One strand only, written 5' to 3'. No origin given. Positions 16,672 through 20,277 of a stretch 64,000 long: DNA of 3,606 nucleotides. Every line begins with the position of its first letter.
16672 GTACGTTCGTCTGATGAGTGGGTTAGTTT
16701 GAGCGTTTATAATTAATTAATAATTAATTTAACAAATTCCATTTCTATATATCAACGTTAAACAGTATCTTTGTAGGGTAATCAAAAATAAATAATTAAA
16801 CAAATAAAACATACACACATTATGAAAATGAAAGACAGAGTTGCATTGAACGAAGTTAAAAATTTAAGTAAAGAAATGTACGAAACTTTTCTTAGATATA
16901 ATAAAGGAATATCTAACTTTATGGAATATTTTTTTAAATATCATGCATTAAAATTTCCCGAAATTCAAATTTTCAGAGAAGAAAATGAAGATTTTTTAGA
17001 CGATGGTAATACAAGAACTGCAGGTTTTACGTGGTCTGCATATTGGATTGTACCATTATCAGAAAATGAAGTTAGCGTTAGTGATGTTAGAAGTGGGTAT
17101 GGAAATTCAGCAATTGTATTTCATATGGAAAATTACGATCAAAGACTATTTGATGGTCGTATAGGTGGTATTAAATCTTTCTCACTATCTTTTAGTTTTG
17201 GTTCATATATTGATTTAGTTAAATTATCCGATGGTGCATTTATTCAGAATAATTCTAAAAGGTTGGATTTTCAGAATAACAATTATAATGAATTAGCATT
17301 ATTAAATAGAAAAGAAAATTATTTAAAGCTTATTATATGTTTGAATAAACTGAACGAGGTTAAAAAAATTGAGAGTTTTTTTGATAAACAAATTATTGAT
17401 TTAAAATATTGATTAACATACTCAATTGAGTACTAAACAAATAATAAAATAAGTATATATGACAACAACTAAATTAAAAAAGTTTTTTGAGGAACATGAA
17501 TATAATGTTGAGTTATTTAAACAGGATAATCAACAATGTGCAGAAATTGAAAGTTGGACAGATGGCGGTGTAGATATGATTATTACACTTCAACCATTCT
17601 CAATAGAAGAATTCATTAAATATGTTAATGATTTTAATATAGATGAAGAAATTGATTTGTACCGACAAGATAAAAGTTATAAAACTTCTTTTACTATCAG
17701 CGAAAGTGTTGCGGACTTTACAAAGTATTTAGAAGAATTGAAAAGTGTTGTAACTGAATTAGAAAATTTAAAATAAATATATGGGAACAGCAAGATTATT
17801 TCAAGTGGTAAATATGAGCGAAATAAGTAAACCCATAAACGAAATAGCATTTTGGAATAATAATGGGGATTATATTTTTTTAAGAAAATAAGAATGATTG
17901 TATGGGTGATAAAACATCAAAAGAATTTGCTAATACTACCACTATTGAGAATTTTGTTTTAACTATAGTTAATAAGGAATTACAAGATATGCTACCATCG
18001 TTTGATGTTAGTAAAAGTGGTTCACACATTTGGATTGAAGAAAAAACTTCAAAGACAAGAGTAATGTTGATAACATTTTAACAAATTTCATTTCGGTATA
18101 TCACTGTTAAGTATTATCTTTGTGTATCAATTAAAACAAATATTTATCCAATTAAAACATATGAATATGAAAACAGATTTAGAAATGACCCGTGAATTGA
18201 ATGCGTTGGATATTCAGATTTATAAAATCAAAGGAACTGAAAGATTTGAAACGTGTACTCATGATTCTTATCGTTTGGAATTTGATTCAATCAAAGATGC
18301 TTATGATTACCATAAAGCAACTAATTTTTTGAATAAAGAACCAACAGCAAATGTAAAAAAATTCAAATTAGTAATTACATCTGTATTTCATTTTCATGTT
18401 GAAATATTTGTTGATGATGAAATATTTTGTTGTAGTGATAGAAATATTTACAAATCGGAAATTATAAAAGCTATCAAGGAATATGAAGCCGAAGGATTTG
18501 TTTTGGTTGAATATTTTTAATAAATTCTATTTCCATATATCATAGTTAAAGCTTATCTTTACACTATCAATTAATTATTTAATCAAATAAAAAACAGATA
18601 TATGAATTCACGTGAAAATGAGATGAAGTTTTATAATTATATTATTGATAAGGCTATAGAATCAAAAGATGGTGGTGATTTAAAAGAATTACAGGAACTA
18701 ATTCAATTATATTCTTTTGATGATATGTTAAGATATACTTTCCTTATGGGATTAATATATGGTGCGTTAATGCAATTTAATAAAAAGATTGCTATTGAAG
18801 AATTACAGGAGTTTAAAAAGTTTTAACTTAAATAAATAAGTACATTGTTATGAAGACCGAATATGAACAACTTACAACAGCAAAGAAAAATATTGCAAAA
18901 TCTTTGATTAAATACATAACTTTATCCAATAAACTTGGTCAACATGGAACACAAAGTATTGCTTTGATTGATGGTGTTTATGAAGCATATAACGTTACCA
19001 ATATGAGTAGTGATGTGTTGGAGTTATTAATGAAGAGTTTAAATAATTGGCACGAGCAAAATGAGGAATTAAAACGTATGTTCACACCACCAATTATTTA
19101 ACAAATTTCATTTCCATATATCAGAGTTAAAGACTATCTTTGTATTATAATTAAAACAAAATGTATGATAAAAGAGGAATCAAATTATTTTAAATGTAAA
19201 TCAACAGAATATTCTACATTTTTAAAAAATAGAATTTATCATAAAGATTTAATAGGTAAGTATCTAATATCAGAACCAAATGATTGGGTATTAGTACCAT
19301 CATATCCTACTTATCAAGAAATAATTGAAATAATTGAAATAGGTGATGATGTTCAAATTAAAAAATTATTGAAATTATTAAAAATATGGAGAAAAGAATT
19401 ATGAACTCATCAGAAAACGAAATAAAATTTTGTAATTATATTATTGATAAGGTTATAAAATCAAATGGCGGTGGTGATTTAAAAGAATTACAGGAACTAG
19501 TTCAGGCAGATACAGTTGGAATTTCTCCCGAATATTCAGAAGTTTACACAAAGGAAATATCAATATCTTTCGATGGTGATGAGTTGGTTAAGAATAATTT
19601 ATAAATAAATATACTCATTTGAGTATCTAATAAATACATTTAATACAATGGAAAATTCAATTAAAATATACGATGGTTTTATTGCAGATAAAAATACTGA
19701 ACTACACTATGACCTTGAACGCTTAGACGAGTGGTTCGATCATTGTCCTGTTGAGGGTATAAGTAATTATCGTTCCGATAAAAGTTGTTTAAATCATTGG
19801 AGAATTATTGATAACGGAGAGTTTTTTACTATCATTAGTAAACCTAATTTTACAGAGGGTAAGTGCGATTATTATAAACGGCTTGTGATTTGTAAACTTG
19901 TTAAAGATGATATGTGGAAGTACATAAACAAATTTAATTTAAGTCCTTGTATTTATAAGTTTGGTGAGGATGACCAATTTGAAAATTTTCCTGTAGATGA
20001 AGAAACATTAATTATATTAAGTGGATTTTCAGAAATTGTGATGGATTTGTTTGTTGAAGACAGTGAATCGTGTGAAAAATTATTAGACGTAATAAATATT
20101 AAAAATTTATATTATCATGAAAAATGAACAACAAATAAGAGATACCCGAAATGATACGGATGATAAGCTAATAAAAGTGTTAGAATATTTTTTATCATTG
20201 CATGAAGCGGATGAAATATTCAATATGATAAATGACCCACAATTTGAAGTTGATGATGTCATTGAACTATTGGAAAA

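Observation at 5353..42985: Seven copies of a palindromic element TACTC-N4-GAGTA placed 11-30 nt upstream of start codons that lack the main promoter cassette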

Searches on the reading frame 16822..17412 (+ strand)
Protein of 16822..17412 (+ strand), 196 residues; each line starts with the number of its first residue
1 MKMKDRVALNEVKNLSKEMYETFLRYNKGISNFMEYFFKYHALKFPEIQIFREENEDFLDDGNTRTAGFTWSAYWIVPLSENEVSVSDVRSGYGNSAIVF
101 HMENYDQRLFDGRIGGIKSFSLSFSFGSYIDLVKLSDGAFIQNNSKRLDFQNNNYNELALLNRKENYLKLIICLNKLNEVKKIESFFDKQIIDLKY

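Call 15: find_related_loci(query=window:16822-17412:+, collection=viral_contigs, flank=10000)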
Query window:16822-17412:+ (196 aa) in viral_contigs; peptide patterns used: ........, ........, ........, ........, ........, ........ (x = any residue, [..] = any of these).
15 stretches matched a pattern, but none encodes a relative of the query by tblastn (E <= 1e-3).

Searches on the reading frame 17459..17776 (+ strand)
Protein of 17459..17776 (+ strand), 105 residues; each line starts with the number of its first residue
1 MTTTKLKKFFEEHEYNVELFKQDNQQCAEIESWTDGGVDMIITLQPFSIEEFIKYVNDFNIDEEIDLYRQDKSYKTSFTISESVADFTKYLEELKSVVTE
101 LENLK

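Call 29: search_protein_families(library=phrogs, proteins=[window:17459-17776:+], max_evalue=0.01)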
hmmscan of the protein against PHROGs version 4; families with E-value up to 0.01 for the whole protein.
window:17459-17776:+ (105 aa): 0 families

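Call 30: search_protein_families(library=pfam, proteins=[window:17459-17776:+], max_evalue=0.05)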
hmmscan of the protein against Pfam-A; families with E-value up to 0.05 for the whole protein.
window:17459-17776:+ (105 aa): 1 family
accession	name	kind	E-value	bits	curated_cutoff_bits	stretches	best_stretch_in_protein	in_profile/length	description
PF13670.12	PepSY_2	-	0.0061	17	24.3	1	2-47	30-75/83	Peptidase propeptide and YPEB domain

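Call 64: search_protein_families(library=phrogs, proteins=[window:17459-17776:+], max_evalue=0.01)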
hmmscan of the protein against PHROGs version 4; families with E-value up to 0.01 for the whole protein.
window:17459-17776:+ (105 aa): 0 families

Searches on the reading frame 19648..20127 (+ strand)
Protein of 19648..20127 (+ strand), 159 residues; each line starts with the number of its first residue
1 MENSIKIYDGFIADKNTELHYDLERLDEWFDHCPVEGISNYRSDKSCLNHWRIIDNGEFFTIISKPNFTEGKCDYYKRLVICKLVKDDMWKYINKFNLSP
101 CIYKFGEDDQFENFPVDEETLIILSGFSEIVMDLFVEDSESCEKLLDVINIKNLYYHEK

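Call 16: find_encoding_contigs(protein=window:19648-20127:+, flank=10000, max_places=10)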
Protein window:19648-20127:+ (159 aa): 23 contigs read that carry it; 5 places shown.
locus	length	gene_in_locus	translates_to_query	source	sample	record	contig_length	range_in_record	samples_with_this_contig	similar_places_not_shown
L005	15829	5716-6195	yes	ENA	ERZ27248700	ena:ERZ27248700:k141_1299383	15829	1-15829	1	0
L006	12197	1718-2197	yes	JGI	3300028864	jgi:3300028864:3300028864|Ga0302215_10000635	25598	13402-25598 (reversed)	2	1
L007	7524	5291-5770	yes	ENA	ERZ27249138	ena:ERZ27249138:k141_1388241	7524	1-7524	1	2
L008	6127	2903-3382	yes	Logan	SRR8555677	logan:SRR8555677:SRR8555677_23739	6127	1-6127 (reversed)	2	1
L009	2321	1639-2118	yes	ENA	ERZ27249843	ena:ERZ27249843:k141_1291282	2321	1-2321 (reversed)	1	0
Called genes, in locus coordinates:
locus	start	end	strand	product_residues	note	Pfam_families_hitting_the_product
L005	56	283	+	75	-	-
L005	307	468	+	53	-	-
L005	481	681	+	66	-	-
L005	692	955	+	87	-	-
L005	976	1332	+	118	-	-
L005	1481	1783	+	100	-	-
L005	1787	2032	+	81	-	-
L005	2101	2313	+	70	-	-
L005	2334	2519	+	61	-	-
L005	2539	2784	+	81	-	-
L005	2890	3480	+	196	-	-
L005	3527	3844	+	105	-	-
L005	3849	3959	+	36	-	-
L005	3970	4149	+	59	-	-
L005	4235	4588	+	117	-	-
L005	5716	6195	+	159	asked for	-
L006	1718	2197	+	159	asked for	-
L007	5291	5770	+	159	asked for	-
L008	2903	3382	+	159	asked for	-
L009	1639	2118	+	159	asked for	-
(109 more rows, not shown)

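Call 29: search_protein_families(library=phrogs, proteins=[window:19648-20127:+], max_evalue=0.01)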
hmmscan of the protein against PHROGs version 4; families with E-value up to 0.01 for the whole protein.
window:19648-20127:+ (159 aa): 0 families

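Call 30: search_protein_families(library=pfam, proteins=[window:19648-20127:+], max_evalue=0.05)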
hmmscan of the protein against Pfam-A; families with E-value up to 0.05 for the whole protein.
window:19648-20127:+ (159 aa): 0 families

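Call 64: search_protein_families(library=phrogs, proteins=[window:19648-20127:+], max_evalue=0.01)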
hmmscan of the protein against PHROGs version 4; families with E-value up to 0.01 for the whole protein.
window:19648-20127:+ (159 aa): 0 families
